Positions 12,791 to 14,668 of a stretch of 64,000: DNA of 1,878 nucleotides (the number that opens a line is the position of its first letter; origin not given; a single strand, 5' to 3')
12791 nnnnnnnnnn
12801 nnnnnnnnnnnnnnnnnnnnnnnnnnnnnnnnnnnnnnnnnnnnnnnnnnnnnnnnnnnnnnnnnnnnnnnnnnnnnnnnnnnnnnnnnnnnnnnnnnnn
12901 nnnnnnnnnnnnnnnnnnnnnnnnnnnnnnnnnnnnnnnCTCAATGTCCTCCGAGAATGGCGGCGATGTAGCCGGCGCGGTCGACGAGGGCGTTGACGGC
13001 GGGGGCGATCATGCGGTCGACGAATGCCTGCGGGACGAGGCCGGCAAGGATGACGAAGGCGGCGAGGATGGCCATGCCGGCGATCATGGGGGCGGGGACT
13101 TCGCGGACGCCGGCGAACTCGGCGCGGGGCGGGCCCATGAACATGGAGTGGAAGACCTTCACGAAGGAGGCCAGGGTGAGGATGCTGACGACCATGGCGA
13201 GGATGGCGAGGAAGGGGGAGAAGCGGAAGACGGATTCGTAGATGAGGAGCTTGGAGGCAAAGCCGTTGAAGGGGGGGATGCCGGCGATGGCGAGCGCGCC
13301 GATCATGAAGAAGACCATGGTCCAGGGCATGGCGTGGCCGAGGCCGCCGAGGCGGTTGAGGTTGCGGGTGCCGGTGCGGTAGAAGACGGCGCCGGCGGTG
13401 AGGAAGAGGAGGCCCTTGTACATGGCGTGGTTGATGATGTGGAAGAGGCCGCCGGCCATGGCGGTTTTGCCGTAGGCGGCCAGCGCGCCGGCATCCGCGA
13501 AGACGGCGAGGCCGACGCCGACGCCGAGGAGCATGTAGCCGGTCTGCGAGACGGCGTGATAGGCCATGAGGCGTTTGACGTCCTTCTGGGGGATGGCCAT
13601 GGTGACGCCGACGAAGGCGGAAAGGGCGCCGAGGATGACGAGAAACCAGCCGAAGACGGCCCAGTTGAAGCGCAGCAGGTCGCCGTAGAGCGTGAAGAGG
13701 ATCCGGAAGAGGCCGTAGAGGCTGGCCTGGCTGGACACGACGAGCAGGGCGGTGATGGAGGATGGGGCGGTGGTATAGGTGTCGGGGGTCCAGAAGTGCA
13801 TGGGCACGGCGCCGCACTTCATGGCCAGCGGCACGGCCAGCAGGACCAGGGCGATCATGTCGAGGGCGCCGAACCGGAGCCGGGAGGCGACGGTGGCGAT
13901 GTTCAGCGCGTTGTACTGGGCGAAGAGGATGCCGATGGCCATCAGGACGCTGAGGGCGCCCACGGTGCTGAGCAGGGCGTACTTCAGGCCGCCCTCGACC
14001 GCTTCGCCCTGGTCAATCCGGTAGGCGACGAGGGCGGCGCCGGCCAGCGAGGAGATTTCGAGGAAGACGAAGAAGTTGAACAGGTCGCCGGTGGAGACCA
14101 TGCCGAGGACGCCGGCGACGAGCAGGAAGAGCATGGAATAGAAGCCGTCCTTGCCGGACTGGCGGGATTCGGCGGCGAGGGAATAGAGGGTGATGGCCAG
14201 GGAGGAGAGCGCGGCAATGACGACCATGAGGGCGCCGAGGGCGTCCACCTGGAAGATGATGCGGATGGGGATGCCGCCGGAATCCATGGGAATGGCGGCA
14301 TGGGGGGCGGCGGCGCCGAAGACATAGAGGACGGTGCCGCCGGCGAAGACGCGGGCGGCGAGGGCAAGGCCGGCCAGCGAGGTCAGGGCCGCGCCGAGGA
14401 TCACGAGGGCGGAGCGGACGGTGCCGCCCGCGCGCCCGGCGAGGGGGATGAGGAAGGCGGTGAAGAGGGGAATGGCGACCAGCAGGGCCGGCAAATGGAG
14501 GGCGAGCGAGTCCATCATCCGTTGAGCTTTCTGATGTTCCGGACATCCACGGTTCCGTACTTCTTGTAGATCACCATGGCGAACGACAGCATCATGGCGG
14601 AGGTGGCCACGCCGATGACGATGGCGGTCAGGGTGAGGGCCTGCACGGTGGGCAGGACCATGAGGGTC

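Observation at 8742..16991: Complete 14-gene Mrp-Mbh membrane-bound [NiFe]-hydrogenase cluster with archaeal (Pyrococcus mbhA-N) gene order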

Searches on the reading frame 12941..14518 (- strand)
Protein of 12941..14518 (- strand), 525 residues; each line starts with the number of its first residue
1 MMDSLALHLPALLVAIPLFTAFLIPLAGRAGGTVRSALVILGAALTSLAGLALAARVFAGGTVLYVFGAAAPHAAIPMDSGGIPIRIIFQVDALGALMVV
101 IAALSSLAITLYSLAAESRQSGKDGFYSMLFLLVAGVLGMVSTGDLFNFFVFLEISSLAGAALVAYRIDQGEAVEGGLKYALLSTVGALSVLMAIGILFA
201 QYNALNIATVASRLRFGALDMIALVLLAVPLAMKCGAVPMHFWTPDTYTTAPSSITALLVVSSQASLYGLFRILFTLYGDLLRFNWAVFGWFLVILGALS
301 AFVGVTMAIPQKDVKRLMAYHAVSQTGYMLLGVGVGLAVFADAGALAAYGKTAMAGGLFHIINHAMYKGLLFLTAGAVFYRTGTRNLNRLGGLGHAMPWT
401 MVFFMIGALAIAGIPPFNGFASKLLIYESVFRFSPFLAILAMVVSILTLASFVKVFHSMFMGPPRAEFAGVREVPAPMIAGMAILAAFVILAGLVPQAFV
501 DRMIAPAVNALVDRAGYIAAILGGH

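Call 8: search_protein_families(library=pfam, proteins=[window:12944-14518:-], max_evalue=0.01)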
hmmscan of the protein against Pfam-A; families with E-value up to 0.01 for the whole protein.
window:12944-14518:- (525 aa): 2 families
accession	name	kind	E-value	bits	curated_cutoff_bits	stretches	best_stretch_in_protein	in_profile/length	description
PF00361.26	Proton_antipo_M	-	2.3e-50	171.9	21.5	1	144-447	2-293/294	NADH:quinone oxidoreductase/Mrp antiporter, TM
PF00662.26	Proton_antipo_N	-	0.006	16.9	24.5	1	79-114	3-38/51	NADH-Ubiquinone oxidoreductase (complex I), chain 5 N-terminus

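Call 13: find_encoding_contigs(protein=window:12941-14518:-, flank=10000, max_places=6)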
Protein window:12941-14518:- (525 aa): 13 contigs read that carry it; 6 places shown.
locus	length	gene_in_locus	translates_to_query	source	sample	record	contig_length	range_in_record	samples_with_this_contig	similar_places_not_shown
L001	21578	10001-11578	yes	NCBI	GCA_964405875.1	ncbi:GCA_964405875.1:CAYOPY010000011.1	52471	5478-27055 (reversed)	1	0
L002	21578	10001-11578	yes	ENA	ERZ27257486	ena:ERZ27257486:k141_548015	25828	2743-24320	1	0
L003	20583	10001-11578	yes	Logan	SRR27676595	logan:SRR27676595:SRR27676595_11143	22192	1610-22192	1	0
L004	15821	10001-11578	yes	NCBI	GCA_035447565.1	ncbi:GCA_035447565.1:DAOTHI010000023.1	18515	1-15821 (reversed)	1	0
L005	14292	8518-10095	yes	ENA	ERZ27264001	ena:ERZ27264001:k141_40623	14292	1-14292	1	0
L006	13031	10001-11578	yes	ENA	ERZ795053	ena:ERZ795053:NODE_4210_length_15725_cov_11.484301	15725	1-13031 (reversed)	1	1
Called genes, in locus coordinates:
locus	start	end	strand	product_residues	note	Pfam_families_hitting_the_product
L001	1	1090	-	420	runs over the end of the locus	PF02133:Transp_cyt_pur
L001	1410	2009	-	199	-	PF08534:Redoxin (faint), PF00255:GSHPx, PF00578:AhpC-TSA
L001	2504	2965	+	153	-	PF00582:Usp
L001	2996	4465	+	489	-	PF03060:NMO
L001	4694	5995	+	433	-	-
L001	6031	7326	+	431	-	PF00365:PFK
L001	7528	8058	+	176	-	PF01899:MNHE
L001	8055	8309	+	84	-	PF04066:MrpF_PhaF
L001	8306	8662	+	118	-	PF03334:PhaG_MnhG_YufB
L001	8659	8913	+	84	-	PF13244:MbhD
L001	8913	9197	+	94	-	PF20501:MbhE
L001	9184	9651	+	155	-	PF04039:MnhB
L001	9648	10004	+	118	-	PF00420:Oxidored_q2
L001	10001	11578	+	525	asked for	PF00361:Proton_antipo_M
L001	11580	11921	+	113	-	-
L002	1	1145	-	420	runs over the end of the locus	PF02133:Transp_cyt_pur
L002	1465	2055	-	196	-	PF00578:AhpC-TSA, PF00255:GSHPx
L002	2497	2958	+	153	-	PF00582:Usp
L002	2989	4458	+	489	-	PF03060:NMO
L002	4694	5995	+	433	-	-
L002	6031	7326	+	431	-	PF00365:PFK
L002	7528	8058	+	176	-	PF01899:MNHE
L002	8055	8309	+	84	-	PF04066:MrpF_PhaF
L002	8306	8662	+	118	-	PF03334:PhaG_MnhG_YufB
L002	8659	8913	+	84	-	PF13244:MbhD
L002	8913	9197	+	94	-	PF20501:MbhE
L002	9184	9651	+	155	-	PF04039:MnhB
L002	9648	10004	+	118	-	PF00420:Oxidored_q2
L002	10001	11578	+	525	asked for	PF00361:Proton_antipo_M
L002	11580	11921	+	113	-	-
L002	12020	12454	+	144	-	PF01058:Oxidored_q6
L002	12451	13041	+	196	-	PF00329:Complex1_30kDa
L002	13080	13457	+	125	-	PF05635:23S_rRNA_IVP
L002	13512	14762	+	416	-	PF00374:NiFeSe_Hases, PF00346:Complex1_49kDa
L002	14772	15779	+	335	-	PF00146:NADHdh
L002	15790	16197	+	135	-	PF00037:Fer4 (faint), PF12797:Fer4_2 (faint), PF12837:Fer4_6 (weak), PF13237:Fer4_10, PF14697:Fer4_21, PF12838:Fer4_7, PF13187:Fer4_9 (weak), PF13484:Fer4_16 (faint)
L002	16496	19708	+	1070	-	PF00133:tRNA-synt_1, PF09334:tRNA-synt_1g (weak), PF08264:Anticodon_1, PF19302:DUF5915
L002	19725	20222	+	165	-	-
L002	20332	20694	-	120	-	PF12643:MazG-like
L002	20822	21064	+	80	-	PF21742:DUF6868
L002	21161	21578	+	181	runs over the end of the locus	-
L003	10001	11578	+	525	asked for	PF00361:Proton_antipo_M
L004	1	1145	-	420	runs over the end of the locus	PF02133:Transp_cyt_pur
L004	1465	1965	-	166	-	PF00255:GSHPx, PF00578:AhpC-TSA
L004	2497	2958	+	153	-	PF00582:Usp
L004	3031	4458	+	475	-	PF03060:NMO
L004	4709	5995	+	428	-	-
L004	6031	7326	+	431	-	PF00365:PFK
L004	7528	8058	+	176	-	PF01899:MNHE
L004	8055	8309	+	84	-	PF04066:MrpF_PhaF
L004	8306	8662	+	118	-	PF03334:PhaG_MnhG_YufB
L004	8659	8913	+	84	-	PF13244:MbhD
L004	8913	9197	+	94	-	PF20501:MbhE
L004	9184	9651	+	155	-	PF04039:MnhB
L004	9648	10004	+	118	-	PF00420:Oxidored_q2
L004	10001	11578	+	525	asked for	PF00361:Proton_antipo_M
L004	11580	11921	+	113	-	-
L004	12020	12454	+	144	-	PF01058:Oxidored_q6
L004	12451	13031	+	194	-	PF00329:Complex1_30kDa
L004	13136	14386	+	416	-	PF00374:NiFeSe_Hases, PF00346:Complex1_49kDa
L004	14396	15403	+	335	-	PF00146:NADHdh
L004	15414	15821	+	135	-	PF17179:Fer4_22 (faint), PF00037:Fer4, PF12797:Fer4_2 (weak), PF12837:Fer4_6 (weak), PF13237:Fer4_10, PF14697:Fer4_21, PF12838:Fer4_7, PF13187:Fer4_9, +3 more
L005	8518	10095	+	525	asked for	PF00361:Proton_antipo_M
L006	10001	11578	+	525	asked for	PF00361:Proton_antipo_M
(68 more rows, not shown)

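Call 25: search_solved_structures(query=L004:13136-14383:+, max_evalue=1e-10, show_alignments=1)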
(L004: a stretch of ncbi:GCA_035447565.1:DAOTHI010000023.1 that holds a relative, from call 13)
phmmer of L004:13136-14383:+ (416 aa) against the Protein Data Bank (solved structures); distinct sequences matched with E-value up to 1e-10: 71 (the best 60 are shown).
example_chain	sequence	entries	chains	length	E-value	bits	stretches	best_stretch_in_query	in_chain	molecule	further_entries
6cfw_L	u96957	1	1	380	3e-117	395.1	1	15-382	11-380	Membrane-bound hydrogenase subunit alpha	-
7z0s_E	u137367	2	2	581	4.7e-69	236.4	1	13-407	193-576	Formate hydrogenlyase subunit 5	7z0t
7q5y_B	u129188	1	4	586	5.2e-54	186.9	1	6-303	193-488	NADH-quinone oxidoreductase subunit C/D 2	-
2fug_4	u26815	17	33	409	1.6e-50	175.4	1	12-382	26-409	NADH-quinone oxidoreductase chain 4 | NADH-QUINONE OXIDOREDUCTASE SUBUNIT 4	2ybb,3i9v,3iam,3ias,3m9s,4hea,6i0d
7zm7_C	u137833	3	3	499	9.9e-42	146.4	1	3-375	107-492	NADH-ubiquinone oxidoreductase 49 kDa subunit-like protein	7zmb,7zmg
6u8y_L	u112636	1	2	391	3.6e-41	144.6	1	12-381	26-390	NADH dehydrogenase subunit D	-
7arc_D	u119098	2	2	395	4.7e-41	144.2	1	1-293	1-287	ND7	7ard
8ba0_D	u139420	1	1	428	6.4e-41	143.7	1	9-294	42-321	Complex I-49kD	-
8b9z_D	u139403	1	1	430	6.6e-41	143.7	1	9-294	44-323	Complex I-49kD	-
8esw_S2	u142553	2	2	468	9.3e-41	143.2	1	9-294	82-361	Complex I-49kD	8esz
5lnk_4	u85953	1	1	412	1.9e-40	142.2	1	10-294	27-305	Mitochondrial complex I, 49 kDa subunit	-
9f5x_E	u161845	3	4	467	1.9e-40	142.2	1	7-293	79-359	NADH:ubiquinone oxidoreductase 49 kD subunit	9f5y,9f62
6g2j_D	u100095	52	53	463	2.1e-40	142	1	7-294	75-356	NADH dehydrogenase [ubiquinone] iron-sulfur protein 2, mitochondrial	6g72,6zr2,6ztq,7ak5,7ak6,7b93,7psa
6q9b_S2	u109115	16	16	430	2.2e-40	142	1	10-294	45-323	NADH:ubiquinone oxidoreductase core subunit S2,NADH:ubiquinone oxidoreductase core subunit | NDUFS2 | NDUFB11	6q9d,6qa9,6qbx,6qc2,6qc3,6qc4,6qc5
6hum_H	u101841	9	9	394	2.3e-40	141.9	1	13-382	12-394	NAD(P)H-quinone oxidoreductase subunit H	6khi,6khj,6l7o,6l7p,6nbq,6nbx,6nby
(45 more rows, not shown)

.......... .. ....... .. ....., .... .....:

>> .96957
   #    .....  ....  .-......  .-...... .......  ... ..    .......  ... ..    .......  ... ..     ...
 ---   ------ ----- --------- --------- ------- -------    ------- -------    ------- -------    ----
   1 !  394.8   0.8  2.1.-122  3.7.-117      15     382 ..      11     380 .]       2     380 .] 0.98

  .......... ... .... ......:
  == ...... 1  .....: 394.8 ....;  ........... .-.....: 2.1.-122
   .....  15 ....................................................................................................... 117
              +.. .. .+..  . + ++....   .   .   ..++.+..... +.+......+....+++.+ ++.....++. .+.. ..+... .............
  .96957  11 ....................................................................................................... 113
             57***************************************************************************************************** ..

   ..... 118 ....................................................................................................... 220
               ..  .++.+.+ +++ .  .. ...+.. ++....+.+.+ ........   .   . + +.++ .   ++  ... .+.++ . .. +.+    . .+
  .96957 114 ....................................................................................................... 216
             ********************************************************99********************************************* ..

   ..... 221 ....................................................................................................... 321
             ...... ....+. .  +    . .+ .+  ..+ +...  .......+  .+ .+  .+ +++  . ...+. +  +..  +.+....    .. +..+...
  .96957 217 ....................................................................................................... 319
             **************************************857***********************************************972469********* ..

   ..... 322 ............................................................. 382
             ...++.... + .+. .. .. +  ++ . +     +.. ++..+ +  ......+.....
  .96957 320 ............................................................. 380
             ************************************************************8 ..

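Call 53: search_protein_families(library=ncbifam, proteins=[L004:13136-14383:+, L004:15414-15818:+, window:12944-14518:-], max_evalue=0.00001)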
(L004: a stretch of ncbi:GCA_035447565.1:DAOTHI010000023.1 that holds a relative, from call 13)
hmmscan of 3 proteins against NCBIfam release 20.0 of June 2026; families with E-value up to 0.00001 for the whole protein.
L004:13136-14383:+ (416 aa): 14 families
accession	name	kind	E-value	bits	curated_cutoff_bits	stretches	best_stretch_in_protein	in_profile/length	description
NF004739.1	PRK06075.1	equivalog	3.8e-84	282.7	360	1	13-382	2-384/384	NADH-quinone oxidoreductase subunit D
NF040602.1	F420_dehyd_FpoD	exception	3e-78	263.4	600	1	7-382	3-372/372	F420H2 dehydrogenase subunit FpoD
TIGR01962.1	NuoD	equivalog_domain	6e-72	242.7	459.35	2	13-296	4-281/386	NADH dehydrogenase (quinone) subunit D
NF008974.0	PRK12322.1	equivalog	1.3e-67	228.3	522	1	14-378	9-362/366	NADH-quinone oxidoreductase subunit D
NF009808.0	PRK13292.1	equivalog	4.8e-61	206.6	1156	1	13-382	409-791/791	NADH-quinone oxidoreductase subunit B/C/D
NF008728.0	PRK11742.1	equivalog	1.7e-52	178.6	840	1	15-295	218-492/598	NADH-quinone oxidoreductase subunit C/D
NF005649.0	PRK07415.1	equivalog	6.7e-50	170.2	583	1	13-294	12-288/394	NAD(P)H-quinone oxidoreductase subunit H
TIGR03295.1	frhA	equivalog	1.6e-21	76.8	392.5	1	38-184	29-182/412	coenzyme F420 hydrogenase subunit alpha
NF040828.1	sulfhyd_ShyA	equivalog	1.1e-12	47.6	700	1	34-147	22-137/415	NAD(P)-dependent hydrogenase/sulfhydrogenase 2 subunit alpha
NF045518.1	H2_NiFeSe_large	exception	1.2e-12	47.4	780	1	31-117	20-105/485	NiFeSe hydrogenase large subunit HysA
NF007778.0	PRK10467.1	equivalog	1.6e-12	46.5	969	1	32-117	22-106/567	hydrogenase 2 large subunit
NF033181.1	NiFeSe_hydrog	equivalog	2.7e-12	46.3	600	1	32-117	21-105/507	nickel-dependent hydrogenase large subunit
NF041785.2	VhuA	equivalog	6.3e-10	38.2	800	1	48-118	37-107/418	F420-non-reducing hydrogenase Vhu subunit A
NF007550.0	PRK10170.1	equivalog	5.3e-09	35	1101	1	34-117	38-121/597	Ni/Fe-hydrogenase large subunit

L004:15414-15818:+ (135 aa): 44 families (the best 25 are shown)
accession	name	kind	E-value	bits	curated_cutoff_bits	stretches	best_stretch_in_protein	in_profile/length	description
NF006221.0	PRK08348.1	subfamily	5.7e-42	142.6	124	1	3-132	4-111/136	NADH-plastoquinone oxidoreductase subunit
NF009053.0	PRK12387.1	subfamily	5.1e-15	55.7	204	1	49-122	23-99/180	formate hydrogenlyase complex iron-sulfur subunit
TIGR01971.1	NuoI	subfamily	8.9e-15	54.4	113.05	1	49-126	23-111/121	NADH-quinone oxidoreductase, chain I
NF004537.0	PRK05888.1-3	equivalog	7e-14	51.8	163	2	93-126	110-143/204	NADH-quinone oxidoreductase subunit NuoI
NF006076.0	PRK08222.1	equivalog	3.4e-13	49.8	270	1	50-123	24-100/181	hydrogenase 4 subunit H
NF004541.0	PRK05888.2-2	equivalog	2.3e-11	43.8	217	1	51-114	48-112/168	NADH-quinone oxidoreductase subunit NuoI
NF038196.1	ferrodoxin_EFR1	subfamily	1.1e-10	42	75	1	58-127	179-241/242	EFR1 family ferrodoxin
NF004540.0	PRK05888.2-1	equivalog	1.1e-10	41.2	215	1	46-83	26-63/139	NADH-quinone oxidoreductase subunit NuoI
NF042909.1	FMH_DH_FwdF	exception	1.9e-10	40.3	375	1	53-118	246-316/336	tungsten-dependent formylmethanofuran dehydrogenase subunit FwdF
TIGR02494.1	PFLE_PFLC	subfamily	2.3e-10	40.2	174.35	1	56-122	40-106/293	glycyl-radical enzyme activating protein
TIGR02700.1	flavo_MJ0208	hypoth_equivalog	2.7e-10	39.9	251.35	1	31-113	111-194/234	dihydromethanopterin reductase (acceptor)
TIGR00403.1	ndhI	equivalog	2.8e-10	40.1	302.35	1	53-127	51-133/183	NAD(P)H-quinone oxidoreductase subunit I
NF004544.0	PRK05888.2-6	equivalog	1.1e-09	38.1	457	1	54-126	70-149/220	NADH-quinone oxidoreductase subunit NuoI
NF043069.1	T4HPD_activ_SAM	equivalog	1.4e-09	37.8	425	1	54-120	41-104/299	trans-4-hydroxy-L-proline dehydratase activase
NF040612.1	F420_dehyd_FpoI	exception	3.6e-09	36.5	180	1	50-120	28-106/135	F420H2 dehydrogenase subunit FpoI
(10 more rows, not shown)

window:12944-14518:- (525 aa): 73 families (the best 25 are shown)
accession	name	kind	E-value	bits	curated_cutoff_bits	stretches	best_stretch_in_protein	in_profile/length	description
NF006240.0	PRK08376.1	subfamily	2.8e-215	716.1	662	1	7-524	4-520/521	putative monovalent cation/H+ antiporter subunit D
NF005086.0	PRK06521.1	equivalog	6.7e-87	292.5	667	1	38-513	35-508/669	hydrogenase 4 subunit B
NF006419.0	PRK08668.1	equivalog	7.4e-80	269.4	617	1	73-502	50-473/613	NADH dehydrogenase subunit M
NF006241.0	PRK08377.1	equivalog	5.3e-73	246.7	645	1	9-520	4-486/494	NADH dehydrogenase subunit N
NF006418.0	PRK08667.1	equivalog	4.4e-69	233.7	794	1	20-497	15-487/644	hydrogenase membrane subunit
NF009306.0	PRK12663.1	equivalog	7.9e-68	229.4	542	1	12-522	8-492/498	Na+/H+ antiporter subunit D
NF009310.0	PRK12668.1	equivalog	2.9e-65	221.2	564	1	61-502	37-440/584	Na(+)/H(+) antiporter subunit D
NF004920.0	PRK06277.1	equivalog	3.4e-65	220.7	578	1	11-507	5-472/478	energy conserving hydrogenase EhbF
NF005818.0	PRK07691.1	equivalog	1.4e-62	212.3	586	1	13-523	9-495/496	Na+/H+ antiporter subunit D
NF005097.0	PRK06525.1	equivalog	5.4e-61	206.8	430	1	16-499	11-478/480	hydrogenase 4 subunit D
TIGR01972.1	NDH_I_M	subfamily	4.2e-58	197.2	263.8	1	12-513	3-484/486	NADH-quinone oxidoreductase subunit M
NF009285.0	PRK12645.1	equivalog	2.1e-56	191.6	1028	1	13-513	7-510/804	Na+/H+ antiporter subunit A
NF009305.0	PRK12662.1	equivalog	2.9e-56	191.3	700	1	7-498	3-478/492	putative monovalent cation/H+ antiporter subunit D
TIGR00940.1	2a6301s01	subfamily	9.5e-54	182.9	920.45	1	87-512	69-505/793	monovalent cation:proton antiporter subunit A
NF006238.0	PRK08375.1-4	equivalog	3.3e-53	181.3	626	1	11-465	7-434/531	putative monovalent cation/H+ antiporter subunit D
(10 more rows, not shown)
